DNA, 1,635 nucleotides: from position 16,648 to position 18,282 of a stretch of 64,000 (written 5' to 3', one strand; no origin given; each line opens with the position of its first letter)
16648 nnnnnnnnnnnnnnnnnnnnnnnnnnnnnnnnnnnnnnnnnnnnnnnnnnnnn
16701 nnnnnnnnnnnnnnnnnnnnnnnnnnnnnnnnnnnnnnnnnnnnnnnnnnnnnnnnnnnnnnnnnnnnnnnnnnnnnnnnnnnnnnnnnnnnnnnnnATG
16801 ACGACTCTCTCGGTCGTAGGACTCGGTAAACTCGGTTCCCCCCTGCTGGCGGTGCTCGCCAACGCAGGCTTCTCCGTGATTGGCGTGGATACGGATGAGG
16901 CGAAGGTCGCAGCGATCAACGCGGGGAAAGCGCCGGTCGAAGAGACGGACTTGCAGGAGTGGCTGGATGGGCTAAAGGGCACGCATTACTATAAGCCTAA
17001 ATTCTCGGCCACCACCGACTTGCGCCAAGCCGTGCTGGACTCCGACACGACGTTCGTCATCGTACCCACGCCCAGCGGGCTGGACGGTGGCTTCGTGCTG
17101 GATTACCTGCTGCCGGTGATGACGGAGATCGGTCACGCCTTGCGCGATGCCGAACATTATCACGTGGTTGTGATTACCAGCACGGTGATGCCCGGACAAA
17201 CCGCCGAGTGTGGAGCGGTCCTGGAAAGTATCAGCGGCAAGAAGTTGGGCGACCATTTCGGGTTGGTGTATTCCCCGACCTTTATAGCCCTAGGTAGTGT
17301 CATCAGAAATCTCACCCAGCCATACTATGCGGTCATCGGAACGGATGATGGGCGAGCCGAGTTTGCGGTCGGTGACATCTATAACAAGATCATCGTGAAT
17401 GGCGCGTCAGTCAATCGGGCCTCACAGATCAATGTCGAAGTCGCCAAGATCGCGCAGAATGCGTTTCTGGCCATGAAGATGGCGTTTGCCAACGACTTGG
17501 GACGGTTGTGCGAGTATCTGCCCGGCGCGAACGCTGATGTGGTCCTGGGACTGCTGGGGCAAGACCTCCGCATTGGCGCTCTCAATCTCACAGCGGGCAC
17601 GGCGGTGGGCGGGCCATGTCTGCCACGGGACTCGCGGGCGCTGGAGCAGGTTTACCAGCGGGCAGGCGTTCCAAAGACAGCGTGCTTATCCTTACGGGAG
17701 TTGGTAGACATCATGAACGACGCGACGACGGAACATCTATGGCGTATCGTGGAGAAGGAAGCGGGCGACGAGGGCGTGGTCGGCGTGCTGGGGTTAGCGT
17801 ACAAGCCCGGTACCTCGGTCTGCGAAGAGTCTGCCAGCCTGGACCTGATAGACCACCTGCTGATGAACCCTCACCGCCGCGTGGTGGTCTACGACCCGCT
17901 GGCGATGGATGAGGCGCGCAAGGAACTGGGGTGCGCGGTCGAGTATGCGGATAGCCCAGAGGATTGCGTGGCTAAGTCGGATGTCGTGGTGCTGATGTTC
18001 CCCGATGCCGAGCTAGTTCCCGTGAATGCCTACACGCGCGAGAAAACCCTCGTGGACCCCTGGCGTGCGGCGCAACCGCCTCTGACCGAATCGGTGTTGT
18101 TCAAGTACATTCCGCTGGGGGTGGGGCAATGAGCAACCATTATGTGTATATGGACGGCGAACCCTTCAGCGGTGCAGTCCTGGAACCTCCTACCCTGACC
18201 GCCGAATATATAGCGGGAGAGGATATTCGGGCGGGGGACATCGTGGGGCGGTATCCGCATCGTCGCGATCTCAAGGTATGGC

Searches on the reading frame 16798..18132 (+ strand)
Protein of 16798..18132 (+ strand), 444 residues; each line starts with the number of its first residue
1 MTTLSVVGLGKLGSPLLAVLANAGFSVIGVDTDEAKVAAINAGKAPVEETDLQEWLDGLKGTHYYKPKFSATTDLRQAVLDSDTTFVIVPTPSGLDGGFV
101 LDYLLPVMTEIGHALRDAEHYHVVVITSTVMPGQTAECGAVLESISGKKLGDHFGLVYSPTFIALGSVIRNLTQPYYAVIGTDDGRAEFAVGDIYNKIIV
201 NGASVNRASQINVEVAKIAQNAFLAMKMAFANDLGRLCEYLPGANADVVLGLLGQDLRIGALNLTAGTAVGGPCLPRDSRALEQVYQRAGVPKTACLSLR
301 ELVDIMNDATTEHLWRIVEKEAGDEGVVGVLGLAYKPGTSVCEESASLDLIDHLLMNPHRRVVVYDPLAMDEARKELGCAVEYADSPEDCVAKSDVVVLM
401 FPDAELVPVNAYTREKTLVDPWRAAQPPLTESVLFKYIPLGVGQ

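Call 8: search_protein_families(library=phrogs, proteins=[window:16798-18132:+])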
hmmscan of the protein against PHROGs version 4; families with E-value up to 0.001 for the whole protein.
window:16798-18132:+ (444 aa): 1 family
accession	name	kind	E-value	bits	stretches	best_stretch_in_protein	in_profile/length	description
phrog_9148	-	other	2.7e-64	218.6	1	4-377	3-363/382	UDP-glucose dehydrogenase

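Call 40: find_encoding_contigs(protein=window:16798-18132:+, flank=10000, max_places=1)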
Protein window:16798-18132:+ (444 aa): 14 contigs read that carry it; 1 place shown.
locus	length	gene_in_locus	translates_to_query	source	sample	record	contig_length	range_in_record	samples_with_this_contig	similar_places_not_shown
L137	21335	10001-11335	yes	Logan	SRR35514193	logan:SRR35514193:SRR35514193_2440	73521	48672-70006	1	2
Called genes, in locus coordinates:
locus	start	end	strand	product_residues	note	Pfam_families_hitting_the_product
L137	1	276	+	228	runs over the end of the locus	-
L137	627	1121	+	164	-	PF01844:HNH, PF14279:HNH_5 (weak)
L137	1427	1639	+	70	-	-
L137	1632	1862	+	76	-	-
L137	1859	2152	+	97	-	-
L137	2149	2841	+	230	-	-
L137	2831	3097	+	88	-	-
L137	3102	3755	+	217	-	PF01555:N6_N4_Mtase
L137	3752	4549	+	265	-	PF01170:UPF0020 (faint), PF01555:N6_N4_Mtase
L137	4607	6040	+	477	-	PF03237:Terminase_6N (weak), PF17289:Terminase_6C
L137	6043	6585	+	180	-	-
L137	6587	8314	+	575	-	-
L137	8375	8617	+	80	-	-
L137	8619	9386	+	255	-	-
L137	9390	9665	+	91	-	-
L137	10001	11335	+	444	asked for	PF03446:NAD_binding_2 (faint), PF03721:UDPG_MGDP_dh_N, PF00984:UDPG_MGDP_dh, PF03720:UDPG_MGDP_dh_C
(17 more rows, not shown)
